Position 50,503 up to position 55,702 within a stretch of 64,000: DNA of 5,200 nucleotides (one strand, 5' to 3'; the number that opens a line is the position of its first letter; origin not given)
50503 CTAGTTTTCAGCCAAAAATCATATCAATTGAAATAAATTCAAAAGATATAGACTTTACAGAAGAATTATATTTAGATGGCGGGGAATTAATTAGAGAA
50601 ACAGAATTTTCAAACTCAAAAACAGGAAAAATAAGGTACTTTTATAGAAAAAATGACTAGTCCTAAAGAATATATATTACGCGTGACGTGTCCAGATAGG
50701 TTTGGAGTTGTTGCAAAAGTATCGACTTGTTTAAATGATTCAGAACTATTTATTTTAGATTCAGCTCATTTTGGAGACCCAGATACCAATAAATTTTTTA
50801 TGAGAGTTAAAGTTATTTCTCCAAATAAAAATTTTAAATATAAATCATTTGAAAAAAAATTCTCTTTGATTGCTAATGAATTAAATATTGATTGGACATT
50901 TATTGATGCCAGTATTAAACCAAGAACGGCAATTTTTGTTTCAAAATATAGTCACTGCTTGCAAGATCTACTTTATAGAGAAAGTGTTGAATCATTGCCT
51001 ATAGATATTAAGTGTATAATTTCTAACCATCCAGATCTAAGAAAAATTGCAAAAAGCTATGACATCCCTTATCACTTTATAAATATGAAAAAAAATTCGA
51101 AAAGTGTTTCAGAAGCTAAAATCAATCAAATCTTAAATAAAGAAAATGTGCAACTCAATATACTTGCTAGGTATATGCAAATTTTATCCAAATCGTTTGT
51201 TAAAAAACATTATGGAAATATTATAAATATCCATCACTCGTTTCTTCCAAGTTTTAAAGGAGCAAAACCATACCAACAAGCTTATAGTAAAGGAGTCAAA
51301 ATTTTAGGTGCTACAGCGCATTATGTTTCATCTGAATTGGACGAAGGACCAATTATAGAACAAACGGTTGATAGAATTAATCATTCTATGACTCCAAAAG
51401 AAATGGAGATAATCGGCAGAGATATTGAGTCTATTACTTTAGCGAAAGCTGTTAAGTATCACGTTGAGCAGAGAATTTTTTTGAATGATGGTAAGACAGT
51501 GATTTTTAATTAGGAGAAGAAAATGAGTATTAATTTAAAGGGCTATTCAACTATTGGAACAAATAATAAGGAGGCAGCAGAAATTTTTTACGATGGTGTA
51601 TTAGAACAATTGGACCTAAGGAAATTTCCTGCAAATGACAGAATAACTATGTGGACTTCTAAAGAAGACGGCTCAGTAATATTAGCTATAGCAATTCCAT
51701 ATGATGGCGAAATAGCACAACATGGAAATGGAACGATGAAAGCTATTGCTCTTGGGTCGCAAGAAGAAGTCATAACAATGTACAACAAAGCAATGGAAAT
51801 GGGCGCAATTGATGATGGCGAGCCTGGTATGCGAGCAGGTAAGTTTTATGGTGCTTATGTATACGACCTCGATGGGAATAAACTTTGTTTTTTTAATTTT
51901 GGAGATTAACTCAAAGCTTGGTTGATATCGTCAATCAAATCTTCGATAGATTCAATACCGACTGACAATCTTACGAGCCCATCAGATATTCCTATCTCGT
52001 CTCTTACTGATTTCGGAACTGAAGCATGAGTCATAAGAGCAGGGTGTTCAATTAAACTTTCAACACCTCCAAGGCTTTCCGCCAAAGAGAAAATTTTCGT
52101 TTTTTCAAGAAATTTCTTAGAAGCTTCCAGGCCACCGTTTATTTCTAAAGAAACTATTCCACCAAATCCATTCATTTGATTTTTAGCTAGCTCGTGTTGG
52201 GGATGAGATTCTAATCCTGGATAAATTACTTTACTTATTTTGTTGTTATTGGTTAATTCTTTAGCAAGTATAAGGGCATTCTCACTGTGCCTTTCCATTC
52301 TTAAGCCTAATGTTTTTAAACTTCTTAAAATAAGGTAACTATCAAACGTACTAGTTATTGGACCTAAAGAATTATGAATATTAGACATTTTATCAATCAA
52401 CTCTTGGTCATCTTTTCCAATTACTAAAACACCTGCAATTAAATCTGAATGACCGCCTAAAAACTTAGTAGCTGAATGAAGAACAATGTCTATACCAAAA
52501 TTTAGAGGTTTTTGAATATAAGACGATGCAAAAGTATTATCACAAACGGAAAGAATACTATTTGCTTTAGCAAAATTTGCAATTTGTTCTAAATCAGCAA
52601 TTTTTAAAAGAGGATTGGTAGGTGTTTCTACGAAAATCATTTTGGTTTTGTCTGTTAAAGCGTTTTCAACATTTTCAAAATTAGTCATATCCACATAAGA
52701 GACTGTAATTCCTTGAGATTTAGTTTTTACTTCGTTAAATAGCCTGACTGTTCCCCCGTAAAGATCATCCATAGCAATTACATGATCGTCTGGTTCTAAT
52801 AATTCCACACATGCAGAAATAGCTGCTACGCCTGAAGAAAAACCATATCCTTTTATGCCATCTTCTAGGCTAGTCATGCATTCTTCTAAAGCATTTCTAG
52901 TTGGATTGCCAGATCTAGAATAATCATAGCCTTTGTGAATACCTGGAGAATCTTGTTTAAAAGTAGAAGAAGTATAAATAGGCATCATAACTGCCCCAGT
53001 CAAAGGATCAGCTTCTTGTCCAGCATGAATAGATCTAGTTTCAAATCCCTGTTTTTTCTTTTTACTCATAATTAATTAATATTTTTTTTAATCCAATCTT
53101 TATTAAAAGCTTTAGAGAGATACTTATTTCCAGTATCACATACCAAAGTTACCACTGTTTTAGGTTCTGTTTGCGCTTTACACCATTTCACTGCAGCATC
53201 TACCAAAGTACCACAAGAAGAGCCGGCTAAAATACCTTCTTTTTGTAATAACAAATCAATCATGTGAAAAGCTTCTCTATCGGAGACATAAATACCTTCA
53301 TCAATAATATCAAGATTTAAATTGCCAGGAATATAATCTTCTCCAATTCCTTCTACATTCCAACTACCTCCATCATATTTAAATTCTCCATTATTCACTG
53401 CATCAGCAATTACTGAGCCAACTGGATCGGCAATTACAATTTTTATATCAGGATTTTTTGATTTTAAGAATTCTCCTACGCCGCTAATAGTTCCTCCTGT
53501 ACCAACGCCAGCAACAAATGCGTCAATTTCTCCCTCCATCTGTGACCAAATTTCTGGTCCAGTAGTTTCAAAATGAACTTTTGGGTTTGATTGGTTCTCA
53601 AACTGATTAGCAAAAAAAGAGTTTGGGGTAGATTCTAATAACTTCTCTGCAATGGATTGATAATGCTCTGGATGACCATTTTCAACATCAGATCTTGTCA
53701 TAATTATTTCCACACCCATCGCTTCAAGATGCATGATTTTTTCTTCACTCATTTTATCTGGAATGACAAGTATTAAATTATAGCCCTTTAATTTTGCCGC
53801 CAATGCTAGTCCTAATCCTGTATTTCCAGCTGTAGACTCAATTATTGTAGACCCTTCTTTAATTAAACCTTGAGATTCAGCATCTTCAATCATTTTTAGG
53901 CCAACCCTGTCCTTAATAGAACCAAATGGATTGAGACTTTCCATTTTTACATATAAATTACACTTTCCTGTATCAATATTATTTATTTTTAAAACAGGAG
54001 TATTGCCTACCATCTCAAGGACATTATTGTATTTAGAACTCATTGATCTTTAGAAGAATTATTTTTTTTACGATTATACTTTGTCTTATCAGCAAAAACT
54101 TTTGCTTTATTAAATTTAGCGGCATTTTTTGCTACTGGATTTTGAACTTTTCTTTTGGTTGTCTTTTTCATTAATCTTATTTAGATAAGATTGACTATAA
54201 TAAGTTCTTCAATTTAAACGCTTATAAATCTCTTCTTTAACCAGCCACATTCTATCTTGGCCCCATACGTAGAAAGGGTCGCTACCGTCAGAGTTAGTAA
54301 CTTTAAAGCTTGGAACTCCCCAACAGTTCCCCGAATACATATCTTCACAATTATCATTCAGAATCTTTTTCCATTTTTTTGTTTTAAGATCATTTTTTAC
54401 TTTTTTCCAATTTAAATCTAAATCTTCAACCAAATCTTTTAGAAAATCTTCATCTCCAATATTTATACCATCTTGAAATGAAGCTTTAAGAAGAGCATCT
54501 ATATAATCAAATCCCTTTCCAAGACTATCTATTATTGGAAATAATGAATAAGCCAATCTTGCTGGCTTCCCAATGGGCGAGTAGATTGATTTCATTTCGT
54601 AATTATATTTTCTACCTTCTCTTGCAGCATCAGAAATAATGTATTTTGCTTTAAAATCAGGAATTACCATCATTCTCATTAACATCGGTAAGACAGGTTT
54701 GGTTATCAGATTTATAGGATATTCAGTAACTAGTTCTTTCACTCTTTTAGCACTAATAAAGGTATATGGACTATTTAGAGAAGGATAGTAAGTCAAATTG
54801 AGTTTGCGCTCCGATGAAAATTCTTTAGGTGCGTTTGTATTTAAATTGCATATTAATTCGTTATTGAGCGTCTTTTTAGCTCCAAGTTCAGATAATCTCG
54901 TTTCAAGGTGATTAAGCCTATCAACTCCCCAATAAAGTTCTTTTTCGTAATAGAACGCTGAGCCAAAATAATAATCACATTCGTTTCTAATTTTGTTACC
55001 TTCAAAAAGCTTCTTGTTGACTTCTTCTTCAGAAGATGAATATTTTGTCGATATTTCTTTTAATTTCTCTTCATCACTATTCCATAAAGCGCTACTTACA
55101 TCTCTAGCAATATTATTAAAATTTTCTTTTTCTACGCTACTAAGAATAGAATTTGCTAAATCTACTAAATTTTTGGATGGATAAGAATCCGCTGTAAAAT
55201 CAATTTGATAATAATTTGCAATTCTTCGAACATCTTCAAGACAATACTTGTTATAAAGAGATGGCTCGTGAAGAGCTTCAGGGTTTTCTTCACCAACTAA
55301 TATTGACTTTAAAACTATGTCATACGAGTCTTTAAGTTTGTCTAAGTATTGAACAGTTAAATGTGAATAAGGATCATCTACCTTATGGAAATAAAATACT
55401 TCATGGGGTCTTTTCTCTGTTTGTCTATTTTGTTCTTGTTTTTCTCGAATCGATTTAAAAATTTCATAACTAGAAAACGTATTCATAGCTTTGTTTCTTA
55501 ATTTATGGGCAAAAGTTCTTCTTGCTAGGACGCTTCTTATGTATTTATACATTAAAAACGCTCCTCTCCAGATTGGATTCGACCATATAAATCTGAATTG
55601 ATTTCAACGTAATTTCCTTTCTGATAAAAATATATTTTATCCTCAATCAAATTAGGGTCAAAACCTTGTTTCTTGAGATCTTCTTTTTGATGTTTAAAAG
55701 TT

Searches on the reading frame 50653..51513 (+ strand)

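Call 38: search_protein_families(library=pfam, proteins=[window:50653-51513:+], max_evalue=0.001)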
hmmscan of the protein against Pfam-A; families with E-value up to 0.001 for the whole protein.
window:50653-51513:+ (286 aa): 1 family
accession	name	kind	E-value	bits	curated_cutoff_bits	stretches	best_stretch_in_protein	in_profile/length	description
PF00551.24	Formyl_trans_N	-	5e-39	134.3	26.1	1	91-266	2-180/181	Formyl transferase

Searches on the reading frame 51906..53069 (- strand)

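Call 38: search_protein_families(library=pfam, proteins=[window:51906-53069:-], max_evalue=0.001)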
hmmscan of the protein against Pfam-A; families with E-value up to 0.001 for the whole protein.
window:51906-53069:- (387 aa): 4 families
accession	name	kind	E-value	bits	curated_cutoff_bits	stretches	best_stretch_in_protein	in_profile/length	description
PF01053.26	Cys_Met_Meta_PP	-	6.8e-147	489.4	27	1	10-386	1-380/381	Cys/Met metabolism PLP-dependent enzyme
PF00155.27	Aminotran_1_2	-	7.2e-07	29.1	19.7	1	83-186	78-194/361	Aminotransferase class I and II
PF00266.25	Aminotran_5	-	2.4e-05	23.9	21.5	1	91-205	85-204/371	Aminotransferase class-V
PF06838.17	Met_gamma_lyase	-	0.00016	20.8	24.2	1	111-228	125-246/405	Methionine gamma-lyase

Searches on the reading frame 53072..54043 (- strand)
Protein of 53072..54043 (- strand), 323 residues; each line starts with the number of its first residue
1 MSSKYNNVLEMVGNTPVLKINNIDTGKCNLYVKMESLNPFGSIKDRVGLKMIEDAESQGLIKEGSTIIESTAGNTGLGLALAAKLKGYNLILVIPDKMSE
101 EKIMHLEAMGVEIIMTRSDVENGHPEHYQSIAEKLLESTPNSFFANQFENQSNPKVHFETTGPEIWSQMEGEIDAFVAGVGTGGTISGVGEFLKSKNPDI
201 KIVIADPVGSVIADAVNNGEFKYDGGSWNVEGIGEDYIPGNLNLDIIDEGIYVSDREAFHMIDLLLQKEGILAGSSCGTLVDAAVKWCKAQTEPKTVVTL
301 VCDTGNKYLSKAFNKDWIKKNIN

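Call 38: search_protein_families(library=pfam, proteins=[window:53072-54043:-], max_evalue=0.001)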
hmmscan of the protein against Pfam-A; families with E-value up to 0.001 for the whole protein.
window:53072-54043:- (323 aa): 1 family
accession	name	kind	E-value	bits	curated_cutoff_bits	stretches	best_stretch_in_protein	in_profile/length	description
PF00291.31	PALP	-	1.6e-73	248.1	35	1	10-303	3-295/295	Pyridoxal-phosphate dependent enzyme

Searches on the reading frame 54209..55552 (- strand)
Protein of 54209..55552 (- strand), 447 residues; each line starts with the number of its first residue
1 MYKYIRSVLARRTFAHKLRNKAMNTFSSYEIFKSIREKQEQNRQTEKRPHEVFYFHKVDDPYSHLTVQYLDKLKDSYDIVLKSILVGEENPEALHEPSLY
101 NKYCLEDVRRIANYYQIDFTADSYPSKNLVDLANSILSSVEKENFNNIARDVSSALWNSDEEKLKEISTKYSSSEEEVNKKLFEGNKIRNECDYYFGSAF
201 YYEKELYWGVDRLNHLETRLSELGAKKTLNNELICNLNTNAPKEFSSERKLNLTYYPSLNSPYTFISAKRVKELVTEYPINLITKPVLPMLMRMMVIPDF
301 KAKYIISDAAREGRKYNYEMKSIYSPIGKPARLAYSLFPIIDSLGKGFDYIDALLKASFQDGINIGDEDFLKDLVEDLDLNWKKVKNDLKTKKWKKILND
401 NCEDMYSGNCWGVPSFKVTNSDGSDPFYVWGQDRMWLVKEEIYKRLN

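Call 38: search_protein_families(library=pfam, proteins=[window:54209-55552:-], max_evalue=0.001)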
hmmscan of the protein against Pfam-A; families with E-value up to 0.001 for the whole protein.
window:54209-55552:- (447 aa): 1 family
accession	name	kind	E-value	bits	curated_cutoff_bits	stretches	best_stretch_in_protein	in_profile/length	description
PF01323.26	DSBA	-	1.2e-14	54.9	25.6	1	255-442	4-190/191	DSBA-like thioredoxin domain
